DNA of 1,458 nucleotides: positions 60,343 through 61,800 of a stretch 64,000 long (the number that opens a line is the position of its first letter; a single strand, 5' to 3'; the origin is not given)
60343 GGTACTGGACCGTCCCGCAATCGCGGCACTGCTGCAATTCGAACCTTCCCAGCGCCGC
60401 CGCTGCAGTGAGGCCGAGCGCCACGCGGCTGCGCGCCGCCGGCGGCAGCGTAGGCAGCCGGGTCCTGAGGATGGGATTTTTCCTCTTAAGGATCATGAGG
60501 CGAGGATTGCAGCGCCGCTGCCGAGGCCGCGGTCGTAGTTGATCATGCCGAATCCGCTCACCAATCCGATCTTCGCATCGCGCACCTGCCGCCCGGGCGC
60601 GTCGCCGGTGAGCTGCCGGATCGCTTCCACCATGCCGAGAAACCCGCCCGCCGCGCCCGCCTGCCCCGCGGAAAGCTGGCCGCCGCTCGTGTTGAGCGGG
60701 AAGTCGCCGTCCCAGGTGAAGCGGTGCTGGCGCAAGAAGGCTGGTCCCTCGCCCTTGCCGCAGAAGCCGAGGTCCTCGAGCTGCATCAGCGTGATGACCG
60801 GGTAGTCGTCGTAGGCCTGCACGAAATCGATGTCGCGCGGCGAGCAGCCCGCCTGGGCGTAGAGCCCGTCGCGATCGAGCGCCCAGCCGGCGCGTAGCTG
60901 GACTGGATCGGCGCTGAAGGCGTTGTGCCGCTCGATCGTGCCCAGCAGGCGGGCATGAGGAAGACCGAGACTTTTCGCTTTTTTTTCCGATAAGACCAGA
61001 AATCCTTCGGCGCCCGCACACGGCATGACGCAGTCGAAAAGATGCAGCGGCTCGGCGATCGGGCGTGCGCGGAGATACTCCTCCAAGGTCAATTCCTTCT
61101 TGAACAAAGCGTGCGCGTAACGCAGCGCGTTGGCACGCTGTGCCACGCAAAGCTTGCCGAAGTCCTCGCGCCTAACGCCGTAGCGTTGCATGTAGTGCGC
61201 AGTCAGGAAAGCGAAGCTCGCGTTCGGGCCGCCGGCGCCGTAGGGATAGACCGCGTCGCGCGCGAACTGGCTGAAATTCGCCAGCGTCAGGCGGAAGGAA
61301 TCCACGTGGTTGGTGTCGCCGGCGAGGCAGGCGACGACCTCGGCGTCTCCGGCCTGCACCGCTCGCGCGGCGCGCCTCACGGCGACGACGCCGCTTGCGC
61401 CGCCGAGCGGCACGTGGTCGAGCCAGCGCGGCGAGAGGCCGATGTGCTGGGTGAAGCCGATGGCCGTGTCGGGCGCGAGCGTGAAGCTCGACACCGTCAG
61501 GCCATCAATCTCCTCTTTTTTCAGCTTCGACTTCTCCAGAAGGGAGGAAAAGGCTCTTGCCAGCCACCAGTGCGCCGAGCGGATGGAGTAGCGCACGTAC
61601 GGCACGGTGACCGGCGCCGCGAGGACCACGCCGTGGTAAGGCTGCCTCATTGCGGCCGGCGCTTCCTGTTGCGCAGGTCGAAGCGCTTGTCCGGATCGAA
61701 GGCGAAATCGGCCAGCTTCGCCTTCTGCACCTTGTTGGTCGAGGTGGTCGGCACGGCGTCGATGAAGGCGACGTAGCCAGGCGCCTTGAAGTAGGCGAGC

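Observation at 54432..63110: Eight-gene translationally coupled operon combining CoA-thioester enzymes with cyclic-amide hydrolases; it matches no pathway I can name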

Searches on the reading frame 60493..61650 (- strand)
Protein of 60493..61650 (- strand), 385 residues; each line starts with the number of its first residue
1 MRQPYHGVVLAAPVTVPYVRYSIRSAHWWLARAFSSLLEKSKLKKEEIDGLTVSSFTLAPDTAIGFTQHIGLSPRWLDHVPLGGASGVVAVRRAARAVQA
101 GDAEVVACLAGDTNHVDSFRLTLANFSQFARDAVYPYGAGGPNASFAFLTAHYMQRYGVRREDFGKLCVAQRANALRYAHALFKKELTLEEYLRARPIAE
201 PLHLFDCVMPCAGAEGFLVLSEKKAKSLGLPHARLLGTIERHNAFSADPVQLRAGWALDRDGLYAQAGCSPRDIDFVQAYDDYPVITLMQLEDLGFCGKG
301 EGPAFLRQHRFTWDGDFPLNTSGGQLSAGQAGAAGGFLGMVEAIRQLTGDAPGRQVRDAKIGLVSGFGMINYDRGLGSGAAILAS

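Call 4: search_protein_families(library=pfam, proteins=[window:60493-61650:-], max_evalue=0.01)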
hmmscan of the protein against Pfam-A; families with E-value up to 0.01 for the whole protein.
window:60493-61650:- (385 aa): 2 families
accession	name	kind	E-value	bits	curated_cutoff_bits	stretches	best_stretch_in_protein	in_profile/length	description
PF22691.2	Thiolase_C_1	-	1.3e-36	125.9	28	1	263-370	27-133/144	Thiolase C-terminal domain-like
PF00108.29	Thiolase_N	-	0.0091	15.8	26.4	0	29-187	26-197/260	Thiolase, N-terminal domain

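Call 5: search_protein_families(library=ncbifam, proteins=[window:60493-61650:-], max_evalue=0.01)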
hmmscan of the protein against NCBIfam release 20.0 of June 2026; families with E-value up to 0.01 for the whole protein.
window:60493-61650:- (385 aa): 20 families
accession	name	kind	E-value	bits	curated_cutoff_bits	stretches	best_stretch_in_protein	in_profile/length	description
NF004811.0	PRK06158.1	subfamily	1.2e-59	202.3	421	1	30-368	32-367/384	acetyl-CoA acetyltransferase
NF005892.0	PRK07855.1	subfamily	4.7e-54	183.7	469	1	20-364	20-374/390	lipid-transfer protein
NF006010.0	PRK08142.1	subfamily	1.8e-47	162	462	1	36-370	35-373/388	thiolase domain-containing protein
NF004720.0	PRK06064.1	subfamily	2.7e-47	161.4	420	1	32-365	28-371/389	thiolase domain-containing protein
NF053570.1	AcCoTHIOL_METTL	equivalog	1.4e-37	129.4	600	1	67-368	68-370/385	acetyl-CoA acetyltransferase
NF004715.0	PRK06059.1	equivalog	2e-32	112.7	424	2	263-370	282-389/399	lipid-transfer protein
NF006102.0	PRK08256.1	subfamily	4.6e-31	108.3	436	1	85-368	83-380/394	lipid-transfer protein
NF004810.0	PRK06157.1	equivalog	1.5e-30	106.6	403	1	30-368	31-382/400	acetyl-CoA acetyltransferase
NF009228.0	PRK12578.1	subfamily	1.2e-27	96.6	485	1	80-357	80-362/387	thiolase domain-containing protein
NF053628.1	BnzsclthlBbsBGT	equivalog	4.7e-27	94.8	750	1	85-358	85-358/389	benzoylsuccinyl-CoA thiolase subunit BbsB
NF006180.0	PRK08313.1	subfamily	2.7e-26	92.3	514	1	37-368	36-371/389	thiolase domain-containing protein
NF004982.0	PRK06365.1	equivalog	3.5e-26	92.2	695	2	42-228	53-243/430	thiolase domain-containing protein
NF005704.0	PRK07516.1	subfamily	8.3e-26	90.8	412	1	33-368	29-374/389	thiolase domain-containing protein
NF004722.0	PRK06066.1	equivalog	1.5e-23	83.4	516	1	87-366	88-369/385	thiolase domain-containing protein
NF004721.0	PRK06065.1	equivalog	1.2e-20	73.7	455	1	75-363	83-375/393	thiolase domain-containing protein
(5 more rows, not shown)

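Call 29: search_solved_structures(query=window:60493-61650:-, max_evalue=0.00001, show_alignments=2)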
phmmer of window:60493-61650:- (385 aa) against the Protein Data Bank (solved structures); distinct sequences matched with E-value up to 0.00001: 19.
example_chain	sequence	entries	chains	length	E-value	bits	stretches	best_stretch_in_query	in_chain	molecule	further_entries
9myr_A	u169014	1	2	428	1.4e-47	165.7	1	37-375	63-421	Nonspecific lipid-transfer protein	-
4u4e_A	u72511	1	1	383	3.2e-43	151.4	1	32-371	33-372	Thiolase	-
7yvy_A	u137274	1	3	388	2.2e-41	145.4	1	82-368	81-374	Acetyl-CoA acetyltransferase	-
6ok1_A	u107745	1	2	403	2.2e-38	135.5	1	30-367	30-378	Lipid-transfer protein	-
7pxp_C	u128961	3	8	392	8.3e-27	97.4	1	84-359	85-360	Benzoylsuccinyl-CoA thiolase subunit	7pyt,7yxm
6esq_A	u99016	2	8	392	2.3e-25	92.6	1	66-377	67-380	acetoacetyl-CoA thiolase | Acetyl-CoA acetyltransferase thiolase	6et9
4yzo_A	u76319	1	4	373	3e-21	79.1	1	147-365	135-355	Putative acyl-CoA acyltransferase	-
5m3k_C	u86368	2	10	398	8.9e-19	70.9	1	263-368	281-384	2,4-diacetylphloroglucinol biosynthesis protein PhlC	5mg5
6hsj_A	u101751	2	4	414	1.3e-18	70.4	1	134-369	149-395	SCP2-thiolase (type-1)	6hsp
6hrv_A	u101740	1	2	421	1.4e-18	70.3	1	134-369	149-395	SCP2-thiolase (type-1)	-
9skm_I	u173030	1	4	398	2.7e-17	66.1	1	262-368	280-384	2,4-diacetylphloroglucinol biosynthesis protein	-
9skh_I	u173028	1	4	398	5.7e-17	65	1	262-368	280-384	2,4-diacetylphloroglucinol biosynthesis protein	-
9vbo_E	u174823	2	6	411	8.1e-16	61.2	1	30-368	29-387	3-oxoacyl-[acyl-carrier-protein (ACP)] synthase III domain protein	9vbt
5ab4_A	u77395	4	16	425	1.1e-15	60.8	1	80-222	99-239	SCP2-THIOLASE LIKE PROTEIN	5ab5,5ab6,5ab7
3zbl_A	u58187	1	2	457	1.5e-09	40.5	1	84-358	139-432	3-KETOACYL-COA THIOLASE-LIKE PROTEIN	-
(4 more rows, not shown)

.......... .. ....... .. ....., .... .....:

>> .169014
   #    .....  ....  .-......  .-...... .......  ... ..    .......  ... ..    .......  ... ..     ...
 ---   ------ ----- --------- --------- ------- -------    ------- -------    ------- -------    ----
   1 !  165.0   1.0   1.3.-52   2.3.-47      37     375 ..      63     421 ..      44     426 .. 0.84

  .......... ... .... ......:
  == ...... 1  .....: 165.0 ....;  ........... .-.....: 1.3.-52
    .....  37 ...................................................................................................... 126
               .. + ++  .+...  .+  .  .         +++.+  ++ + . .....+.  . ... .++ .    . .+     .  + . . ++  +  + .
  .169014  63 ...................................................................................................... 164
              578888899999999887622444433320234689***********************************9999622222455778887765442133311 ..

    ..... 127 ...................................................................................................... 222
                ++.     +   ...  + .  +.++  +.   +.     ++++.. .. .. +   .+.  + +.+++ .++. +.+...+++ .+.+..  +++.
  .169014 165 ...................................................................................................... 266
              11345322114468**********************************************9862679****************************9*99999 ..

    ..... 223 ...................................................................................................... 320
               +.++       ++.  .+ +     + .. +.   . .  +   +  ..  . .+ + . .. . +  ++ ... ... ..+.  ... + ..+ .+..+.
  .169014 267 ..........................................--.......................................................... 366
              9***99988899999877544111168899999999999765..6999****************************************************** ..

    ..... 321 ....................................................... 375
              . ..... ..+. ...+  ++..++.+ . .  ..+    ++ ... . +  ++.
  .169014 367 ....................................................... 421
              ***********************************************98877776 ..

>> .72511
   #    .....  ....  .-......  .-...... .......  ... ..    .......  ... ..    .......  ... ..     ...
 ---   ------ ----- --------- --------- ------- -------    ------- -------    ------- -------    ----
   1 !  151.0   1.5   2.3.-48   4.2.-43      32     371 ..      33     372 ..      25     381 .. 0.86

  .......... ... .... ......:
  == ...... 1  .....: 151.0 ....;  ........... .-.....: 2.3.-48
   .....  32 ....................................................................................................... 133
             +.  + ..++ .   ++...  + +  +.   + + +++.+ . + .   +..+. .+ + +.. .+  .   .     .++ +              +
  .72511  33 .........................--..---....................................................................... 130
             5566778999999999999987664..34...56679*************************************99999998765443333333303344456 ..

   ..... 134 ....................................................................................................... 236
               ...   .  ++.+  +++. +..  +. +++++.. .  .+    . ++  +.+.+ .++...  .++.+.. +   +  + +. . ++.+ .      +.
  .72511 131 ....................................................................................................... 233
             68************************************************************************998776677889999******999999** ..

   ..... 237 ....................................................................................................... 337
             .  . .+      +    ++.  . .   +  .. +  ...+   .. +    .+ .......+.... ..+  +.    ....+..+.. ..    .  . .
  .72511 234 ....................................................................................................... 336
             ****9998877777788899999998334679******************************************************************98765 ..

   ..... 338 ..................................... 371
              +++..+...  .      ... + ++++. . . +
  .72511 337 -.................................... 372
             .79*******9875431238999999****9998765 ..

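Call 62: search_solved_structures(query=window:60493-61650:-, max_evalue=1e-30, show_alignments=4)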
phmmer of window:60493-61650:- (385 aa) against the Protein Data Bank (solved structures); distinct sequences matched with E-value up to 1e-30: 4.
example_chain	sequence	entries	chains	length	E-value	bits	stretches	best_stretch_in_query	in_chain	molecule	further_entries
9myr_A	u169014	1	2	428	1.4e-47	165.7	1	37-375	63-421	Nonspecific lipid-transfer protein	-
4u4e_A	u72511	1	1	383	3.2e-43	151.4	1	32-371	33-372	Thiolase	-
7yvy_A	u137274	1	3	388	2.2e-41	145.4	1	82-368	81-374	Acetyl-CoA acetyltransferase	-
6ok1_A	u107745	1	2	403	2.2e-38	135.5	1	30-367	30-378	Lipid-transfer protein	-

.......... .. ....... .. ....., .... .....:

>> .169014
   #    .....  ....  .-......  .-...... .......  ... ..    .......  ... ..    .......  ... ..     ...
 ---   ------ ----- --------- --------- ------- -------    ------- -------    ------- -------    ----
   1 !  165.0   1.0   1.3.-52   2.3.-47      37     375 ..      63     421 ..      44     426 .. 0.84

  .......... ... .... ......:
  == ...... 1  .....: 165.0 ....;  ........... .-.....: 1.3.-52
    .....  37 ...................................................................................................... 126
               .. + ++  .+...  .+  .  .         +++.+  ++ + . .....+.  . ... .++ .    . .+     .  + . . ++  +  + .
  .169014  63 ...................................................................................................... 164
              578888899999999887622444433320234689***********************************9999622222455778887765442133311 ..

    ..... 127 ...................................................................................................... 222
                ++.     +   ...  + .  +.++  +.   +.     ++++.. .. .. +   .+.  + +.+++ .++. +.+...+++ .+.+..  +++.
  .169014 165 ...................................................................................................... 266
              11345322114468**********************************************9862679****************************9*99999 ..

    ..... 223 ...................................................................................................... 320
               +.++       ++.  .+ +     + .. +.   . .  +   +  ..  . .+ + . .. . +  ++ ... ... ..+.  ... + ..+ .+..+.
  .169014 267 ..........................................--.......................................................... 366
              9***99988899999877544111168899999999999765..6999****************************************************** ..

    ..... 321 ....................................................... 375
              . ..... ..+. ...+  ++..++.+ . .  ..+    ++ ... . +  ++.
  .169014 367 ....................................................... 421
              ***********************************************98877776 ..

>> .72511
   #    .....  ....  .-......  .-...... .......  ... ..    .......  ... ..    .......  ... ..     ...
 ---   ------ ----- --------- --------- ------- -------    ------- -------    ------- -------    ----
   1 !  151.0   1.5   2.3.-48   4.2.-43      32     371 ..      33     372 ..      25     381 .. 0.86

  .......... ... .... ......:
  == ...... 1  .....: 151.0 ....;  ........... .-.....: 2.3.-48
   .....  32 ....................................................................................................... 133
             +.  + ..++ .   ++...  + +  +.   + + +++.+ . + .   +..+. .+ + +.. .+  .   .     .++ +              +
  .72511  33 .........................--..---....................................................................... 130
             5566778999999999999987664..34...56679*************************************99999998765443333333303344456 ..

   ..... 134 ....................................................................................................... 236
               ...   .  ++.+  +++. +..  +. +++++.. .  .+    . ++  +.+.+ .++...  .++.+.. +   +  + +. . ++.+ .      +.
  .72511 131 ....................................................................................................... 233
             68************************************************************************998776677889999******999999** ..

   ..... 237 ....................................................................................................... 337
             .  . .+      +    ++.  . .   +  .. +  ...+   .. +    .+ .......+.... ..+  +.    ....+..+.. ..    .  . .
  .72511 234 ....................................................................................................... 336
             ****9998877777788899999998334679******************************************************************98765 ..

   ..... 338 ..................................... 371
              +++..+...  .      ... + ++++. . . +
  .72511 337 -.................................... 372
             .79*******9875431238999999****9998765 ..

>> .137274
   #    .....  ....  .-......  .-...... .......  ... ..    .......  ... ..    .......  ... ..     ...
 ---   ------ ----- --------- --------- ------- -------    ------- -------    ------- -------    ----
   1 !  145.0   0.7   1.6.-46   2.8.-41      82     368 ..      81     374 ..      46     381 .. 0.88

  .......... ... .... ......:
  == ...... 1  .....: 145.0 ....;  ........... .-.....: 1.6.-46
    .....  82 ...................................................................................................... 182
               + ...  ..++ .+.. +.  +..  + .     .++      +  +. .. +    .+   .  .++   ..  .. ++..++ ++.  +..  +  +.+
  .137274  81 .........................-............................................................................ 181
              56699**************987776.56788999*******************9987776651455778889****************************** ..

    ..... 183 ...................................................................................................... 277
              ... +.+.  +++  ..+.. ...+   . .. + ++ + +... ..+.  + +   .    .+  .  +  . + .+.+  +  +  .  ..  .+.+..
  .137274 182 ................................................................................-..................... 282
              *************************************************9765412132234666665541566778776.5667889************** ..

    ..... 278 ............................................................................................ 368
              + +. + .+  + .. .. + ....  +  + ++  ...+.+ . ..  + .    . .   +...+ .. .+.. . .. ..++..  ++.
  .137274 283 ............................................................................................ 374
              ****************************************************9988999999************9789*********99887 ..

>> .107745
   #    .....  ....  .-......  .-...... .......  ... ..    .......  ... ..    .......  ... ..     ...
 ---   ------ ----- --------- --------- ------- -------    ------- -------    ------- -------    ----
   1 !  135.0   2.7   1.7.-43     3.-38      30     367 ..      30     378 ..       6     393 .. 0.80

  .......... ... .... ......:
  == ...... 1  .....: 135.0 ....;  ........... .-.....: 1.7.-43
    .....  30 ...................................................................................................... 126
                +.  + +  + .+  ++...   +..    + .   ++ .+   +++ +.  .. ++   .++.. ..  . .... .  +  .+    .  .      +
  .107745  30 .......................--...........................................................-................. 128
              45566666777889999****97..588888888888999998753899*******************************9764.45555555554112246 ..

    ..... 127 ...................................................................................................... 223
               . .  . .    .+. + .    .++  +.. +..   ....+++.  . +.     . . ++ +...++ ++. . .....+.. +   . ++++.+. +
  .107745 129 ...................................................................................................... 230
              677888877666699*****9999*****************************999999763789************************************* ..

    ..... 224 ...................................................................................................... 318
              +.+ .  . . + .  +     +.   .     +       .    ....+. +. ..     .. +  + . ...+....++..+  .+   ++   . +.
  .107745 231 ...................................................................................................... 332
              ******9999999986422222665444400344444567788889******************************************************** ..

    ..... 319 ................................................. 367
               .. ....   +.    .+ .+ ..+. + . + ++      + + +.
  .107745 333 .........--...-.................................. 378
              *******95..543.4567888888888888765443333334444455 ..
